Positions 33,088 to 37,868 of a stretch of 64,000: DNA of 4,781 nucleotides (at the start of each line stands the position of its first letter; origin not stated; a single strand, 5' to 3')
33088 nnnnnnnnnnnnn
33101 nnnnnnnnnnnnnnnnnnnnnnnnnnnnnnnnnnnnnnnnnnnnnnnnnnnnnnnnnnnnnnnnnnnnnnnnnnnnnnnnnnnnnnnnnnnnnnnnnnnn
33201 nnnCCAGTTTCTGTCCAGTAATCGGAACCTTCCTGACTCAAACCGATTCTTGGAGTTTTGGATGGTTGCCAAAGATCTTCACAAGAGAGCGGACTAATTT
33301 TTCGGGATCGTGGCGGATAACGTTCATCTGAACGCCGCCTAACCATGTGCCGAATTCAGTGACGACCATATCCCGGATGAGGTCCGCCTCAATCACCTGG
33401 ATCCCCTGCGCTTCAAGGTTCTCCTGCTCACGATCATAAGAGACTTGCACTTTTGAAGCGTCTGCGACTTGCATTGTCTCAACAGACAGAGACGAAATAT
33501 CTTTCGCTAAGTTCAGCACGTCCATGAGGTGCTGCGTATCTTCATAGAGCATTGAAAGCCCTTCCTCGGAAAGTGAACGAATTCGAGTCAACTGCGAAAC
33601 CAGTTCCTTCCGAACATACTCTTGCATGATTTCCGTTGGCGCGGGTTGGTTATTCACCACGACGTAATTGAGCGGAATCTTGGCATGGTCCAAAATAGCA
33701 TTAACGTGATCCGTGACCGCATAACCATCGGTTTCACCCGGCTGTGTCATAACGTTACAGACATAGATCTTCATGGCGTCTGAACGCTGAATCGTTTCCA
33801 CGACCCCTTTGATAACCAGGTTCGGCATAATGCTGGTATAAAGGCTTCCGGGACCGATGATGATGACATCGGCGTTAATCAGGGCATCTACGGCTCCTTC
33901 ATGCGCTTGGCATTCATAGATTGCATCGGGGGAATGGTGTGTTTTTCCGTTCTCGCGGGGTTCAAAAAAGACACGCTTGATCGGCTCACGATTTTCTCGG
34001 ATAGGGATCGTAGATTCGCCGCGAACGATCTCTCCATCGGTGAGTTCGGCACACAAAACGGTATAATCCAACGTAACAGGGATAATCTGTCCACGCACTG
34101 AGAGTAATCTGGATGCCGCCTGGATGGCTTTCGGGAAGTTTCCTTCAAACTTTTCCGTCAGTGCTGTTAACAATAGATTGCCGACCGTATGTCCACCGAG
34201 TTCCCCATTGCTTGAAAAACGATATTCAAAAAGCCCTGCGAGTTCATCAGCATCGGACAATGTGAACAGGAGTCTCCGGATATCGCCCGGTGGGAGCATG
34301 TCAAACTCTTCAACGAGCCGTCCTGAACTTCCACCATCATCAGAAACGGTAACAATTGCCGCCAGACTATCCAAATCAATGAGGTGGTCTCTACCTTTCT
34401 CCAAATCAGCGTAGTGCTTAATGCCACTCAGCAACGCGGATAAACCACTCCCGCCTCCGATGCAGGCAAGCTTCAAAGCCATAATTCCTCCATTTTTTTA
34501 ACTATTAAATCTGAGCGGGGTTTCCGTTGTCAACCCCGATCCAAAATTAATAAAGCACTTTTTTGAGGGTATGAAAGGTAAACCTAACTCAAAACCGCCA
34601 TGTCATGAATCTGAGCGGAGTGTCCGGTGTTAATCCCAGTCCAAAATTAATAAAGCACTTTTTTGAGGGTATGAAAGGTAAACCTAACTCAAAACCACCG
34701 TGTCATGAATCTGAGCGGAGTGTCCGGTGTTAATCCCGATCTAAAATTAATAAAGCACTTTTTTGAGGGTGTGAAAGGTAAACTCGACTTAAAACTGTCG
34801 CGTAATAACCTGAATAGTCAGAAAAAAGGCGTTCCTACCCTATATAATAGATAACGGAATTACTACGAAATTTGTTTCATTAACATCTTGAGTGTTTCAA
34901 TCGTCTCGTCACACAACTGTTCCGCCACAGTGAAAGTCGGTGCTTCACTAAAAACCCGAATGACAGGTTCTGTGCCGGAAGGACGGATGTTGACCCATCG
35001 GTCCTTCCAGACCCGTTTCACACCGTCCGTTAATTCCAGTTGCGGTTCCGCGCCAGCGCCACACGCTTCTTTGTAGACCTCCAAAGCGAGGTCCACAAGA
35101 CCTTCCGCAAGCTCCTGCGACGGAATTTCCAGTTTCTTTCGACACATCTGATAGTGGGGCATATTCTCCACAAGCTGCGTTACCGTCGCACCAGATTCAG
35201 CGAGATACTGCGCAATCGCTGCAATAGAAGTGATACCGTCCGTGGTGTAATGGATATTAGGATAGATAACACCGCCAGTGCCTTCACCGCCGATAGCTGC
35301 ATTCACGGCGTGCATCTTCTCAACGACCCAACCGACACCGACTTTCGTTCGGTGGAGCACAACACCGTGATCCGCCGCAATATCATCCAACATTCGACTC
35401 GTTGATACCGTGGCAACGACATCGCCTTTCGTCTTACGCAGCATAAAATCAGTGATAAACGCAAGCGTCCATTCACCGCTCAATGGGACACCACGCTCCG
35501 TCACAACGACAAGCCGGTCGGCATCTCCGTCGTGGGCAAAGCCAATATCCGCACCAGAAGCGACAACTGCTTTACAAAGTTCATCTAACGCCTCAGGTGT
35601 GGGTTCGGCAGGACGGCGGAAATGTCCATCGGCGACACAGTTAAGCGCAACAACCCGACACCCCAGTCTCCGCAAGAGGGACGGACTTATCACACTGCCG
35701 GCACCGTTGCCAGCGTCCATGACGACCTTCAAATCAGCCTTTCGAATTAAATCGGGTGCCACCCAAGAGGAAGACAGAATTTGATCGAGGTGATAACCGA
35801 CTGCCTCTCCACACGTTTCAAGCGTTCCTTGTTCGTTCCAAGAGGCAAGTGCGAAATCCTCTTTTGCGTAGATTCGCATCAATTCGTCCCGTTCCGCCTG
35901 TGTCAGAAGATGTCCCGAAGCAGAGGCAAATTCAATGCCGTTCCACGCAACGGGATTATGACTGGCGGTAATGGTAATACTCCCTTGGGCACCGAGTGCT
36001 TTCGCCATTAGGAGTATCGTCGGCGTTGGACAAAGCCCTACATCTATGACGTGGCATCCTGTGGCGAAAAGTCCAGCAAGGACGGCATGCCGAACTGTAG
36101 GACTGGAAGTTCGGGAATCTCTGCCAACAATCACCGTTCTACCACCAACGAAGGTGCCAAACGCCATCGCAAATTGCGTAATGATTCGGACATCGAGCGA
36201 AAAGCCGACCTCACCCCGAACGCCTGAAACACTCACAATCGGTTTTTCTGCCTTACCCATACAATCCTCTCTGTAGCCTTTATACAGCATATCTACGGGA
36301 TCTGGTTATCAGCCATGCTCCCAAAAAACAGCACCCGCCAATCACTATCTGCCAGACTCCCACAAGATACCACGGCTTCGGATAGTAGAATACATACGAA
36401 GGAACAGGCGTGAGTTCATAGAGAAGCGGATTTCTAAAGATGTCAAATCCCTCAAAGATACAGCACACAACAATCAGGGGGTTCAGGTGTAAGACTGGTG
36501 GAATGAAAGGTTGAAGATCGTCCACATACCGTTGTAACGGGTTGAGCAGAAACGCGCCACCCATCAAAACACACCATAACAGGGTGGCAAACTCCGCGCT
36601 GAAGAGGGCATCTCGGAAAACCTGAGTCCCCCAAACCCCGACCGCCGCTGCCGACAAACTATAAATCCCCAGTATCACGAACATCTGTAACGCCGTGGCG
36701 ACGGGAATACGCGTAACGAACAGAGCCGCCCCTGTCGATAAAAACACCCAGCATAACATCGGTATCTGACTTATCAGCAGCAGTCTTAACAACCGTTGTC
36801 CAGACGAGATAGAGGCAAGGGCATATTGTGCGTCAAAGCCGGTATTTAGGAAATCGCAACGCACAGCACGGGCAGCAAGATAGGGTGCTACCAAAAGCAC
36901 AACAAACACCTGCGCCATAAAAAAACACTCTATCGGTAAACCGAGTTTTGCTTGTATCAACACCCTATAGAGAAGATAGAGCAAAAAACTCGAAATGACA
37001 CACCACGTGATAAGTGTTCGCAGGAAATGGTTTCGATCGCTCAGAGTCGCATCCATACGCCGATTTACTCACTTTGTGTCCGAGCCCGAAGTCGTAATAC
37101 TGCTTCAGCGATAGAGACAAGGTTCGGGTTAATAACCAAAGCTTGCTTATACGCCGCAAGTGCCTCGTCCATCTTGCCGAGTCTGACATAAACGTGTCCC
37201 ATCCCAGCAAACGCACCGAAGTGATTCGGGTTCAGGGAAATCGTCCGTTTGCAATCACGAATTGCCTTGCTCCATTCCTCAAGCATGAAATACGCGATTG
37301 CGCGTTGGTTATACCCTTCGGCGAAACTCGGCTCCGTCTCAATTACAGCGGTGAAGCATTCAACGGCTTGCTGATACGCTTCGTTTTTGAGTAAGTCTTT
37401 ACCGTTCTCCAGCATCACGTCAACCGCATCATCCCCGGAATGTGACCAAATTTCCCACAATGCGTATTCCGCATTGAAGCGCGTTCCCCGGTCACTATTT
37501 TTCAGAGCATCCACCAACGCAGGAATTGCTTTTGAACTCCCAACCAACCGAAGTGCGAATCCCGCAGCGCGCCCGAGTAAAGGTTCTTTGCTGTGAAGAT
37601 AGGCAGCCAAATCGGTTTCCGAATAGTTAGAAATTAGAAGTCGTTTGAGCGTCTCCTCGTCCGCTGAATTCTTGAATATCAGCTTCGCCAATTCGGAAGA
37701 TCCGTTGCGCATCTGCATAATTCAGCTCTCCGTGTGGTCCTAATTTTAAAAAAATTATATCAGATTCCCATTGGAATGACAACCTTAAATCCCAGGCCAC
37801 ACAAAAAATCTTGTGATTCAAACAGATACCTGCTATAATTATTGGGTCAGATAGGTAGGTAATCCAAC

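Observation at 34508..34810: Three head-to-tail copies of an exactly 100-bp repeat between glmM-like and yvcK-like genes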

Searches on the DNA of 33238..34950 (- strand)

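Call 5: search_rna_families(source=window, start=34400, end=34950, threshold=evalue, max_evalue=10, show_alignments=3)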
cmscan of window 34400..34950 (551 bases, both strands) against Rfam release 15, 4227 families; matches with E-value up to 10: 0.
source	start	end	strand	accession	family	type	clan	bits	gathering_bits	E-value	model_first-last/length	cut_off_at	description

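Call 27: search_rna_families(sources=[L009, L013, L014, L019, L006], threshold=gathering)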
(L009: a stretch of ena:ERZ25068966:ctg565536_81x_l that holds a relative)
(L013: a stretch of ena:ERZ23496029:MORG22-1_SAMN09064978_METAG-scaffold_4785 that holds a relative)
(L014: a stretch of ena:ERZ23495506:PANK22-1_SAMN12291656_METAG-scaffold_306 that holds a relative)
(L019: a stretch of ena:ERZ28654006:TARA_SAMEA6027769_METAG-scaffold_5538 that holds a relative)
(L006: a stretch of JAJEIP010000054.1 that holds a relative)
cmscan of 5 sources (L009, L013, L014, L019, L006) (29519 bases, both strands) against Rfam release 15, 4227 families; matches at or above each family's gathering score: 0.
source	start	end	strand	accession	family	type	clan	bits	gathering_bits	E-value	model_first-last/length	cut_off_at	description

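Call 43: search_rna_families(source=L009, start=2000, end=2520, threshold=evalue, max_evalue=5)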
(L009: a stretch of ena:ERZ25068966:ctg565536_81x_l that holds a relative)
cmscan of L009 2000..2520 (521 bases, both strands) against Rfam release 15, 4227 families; matches with E-value up to 5: 2.
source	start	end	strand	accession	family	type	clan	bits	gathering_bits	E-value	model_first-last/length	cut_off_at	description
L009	2373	2426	-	RF01684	mascRNA-menRNA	Gene;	-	15.2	42.5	3.2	1-56/56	no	MALAT1-associated small cytoplasmic RNA/MEN beta RNA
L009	2389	2442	+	RF00744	mir-361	Gene; miRNA;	-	15.1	70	4.2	12-60/71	no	mir-361 microRNA precursor family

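Call 62: search_dna_similar(query=window:34483-34862:-, collection=plasmids, mode=distant, max_evalue=0.001, max_rows=5)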
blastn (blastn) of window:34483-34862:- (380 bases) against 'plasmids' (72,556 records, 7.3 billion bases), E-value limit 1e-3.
No match.

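Call 63: search_dna_similar(query=window:34483-34862:-, collection=phages, mode=distant, max_evalue=0.001, max_rows=5)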
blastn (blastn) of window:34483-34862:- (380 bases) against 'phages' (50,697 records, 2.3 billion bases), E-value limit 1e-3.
No match.
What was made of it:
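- It has no match in plasmids or phages (calls 62, 63).
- Tried and rejected: Plasmid and phage collections: blastn found no match (calls 62, 63).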

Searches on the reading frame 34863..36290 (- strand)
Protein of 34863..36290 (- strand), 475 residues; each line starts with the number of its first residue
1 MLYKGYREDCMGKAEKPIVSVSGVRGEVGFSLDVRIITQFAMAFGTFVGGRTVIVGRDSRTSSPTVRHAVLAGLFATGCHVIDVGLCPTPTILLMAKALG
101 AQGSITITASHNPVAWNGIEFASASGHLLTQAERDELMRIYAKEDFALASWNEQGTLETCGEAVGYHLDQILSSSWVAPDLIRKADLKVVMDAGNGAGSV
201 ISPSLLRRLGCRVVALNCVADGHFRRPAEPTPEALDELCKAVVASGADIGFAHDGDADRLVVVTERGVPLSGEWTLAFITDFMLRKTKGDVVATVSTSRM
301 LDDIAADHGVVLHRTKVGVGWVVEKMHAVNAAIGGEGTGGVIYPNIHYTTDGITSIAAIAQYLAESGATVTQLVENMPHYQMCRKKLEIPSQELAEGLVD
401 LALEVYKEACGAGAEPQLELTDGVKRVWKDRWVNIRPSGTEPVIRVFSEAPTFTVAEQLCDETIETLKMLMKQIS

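Call 8: search_protein_families(library=ncbifam, proteins=[window:34863-36290:-])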
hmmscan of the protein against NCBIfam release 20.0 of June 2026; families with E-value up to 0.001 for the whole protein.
window:34863-36290:- (475 aa): 7 families
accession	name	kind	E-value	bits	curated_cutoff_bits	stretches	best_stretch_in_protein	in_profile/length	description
TIGR03990.1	Arch_GlmM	equivalog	4.7e-145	483.9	439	1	18-466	3-443/444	phosphoglucosamine mutase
TIGR01455.1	glmM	equivalog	6.4e-73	245.9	447.55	1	22-467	4-440/442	phosphoglucosamine mutase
NF007088.0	PRK09542.1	equivalog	3.9e-59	200.8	618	1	17-467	10-453/456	phosphomannomutase/phosphoglucomutase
NF046027.1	PhglucPhmanMutPgmG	equivalog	1.6e-51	175.5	600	1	24-465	15-448/460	phosphoglucomutase/phosphomannomutase PgmG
NF011943.0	PRK15414.1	subfamily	3.5e-38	131.8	801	1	23-452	11-438/456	phosphomannomutase CpsG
TIGR01132.1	pgm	equivalog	1.6e-11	43.3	778.05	1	231-450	284-523/546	phosphoglucomutase (alpha-D-glucose-1,6-bisphosphate-dependent)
NF005737.0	PRK07564.1-1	equivalog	3.6e-10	39.1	378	1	229-376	251-402/543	alpha-D-glucose phosphate-specific phosphoglucomutase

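Call 13: find_encoding_contigs(protein=window:34863-36290:-, flank=3000, max_places=10)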
Protein window:34863-36290:- (475 aa): no gene with exactly this product is on record in the collection.

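Call 29: find_encoding_contigs(protein=window:34863-36260:-, flank=2500, max_places=10)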
Protein window:34863-36260:- (465 aa): no gene with exactly this product is on record in the collection.
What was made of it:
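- Tried and rejected: The window's own GlmM: look-ups of the 475-aa and 465-aa versions found nothing on record (calls 13, 29), so the window's own contig was not retrieved.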

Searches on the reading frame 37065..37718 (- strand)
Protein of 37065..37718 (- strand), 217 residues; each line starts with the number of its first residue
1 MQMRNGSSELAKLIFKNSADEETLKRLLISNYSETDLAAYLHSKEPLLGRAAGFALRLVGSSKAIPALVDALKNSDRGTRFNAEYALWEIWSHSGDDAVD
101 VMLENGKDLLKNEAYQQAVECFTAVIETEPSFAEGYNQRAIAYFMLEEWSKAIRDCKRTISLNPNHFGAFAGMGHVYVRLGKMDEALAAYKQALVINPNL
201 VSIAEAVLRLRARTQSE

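Call 8: search_protein_families(library=ncbifam, proteins=[window:37065-37718:-])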
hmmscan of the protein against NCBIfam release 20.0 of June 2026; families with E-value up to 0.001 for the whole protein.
window:37065-37718:- (217 aa): 13 families
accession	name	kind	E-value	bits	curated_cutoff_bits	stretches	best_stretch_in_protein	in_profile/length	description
NF040959.1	MamA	equivalog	8.3e-13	48.2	200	1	89-201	61-173/204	magnetosome protein MamA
TIGR02521.1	type_IV_pilW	equivalog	3.3e-10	39.9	154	1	132-200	30-98/234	type IV pilus biogenesis/stability protein PilW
TIGR02917.1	PEP_TPR_lipo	equivalog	6.9e-08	30.8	312.2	1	109-214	441-546/899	XrtA/PEP-CTERM system TPR-repeat protein PrsT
NF047558.1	TPR_END_plus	domain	1.7e-06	27.8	32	0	137-166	3-32/56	TPR end-of-group domain-containing protein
TIGR03302.1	OM_YfiO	subfamily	2.7e-06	27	81.4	1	97-166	31-103/239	outer membrane protein assembly factor BamD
NF008391.2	PRK11189.1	equivalog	5.1e-06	26.2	250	0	109-159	109-159/297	lipoprotein NlpI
NF033762.1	social_mot_Tgl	equivalog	3.8e-05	23.1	225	1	111-191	148-228/252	social motility TPR repeat lipoprotein Tgl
TIGR00990.1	3a0801s09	subfamily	7.6e-05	21.5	757.25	1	113-194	379-460/615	mitochondrial import receptor subunit TOM70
NF008754.0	PRK11788.1-2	equivalog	0.00018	20.8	670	1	101-181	109-187/386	lipopolysaccharide assembly protein LapB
NF052415.1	T3SS_chap_SctY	equivalog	0.00021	21.8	70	1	100-194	7-104/106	type III secretion apparatus assembly chaperone SctY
TIGR02552.1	LcrH_SycD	equivalog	0.00031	20.5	104.8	0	162-199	47-84/136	SycD/LcrH family type III secretion system chaperone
NF033920.0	C39_PA2778_fam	equivalog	0.00035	20.1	150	0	69-163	160-254/255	PA2778 family cysteine peptidase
NF047507.1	TPR_BatC_Lepto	exception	0.00036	20.1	175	0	104-202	29-131/214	TPR repeat-containing protein BatC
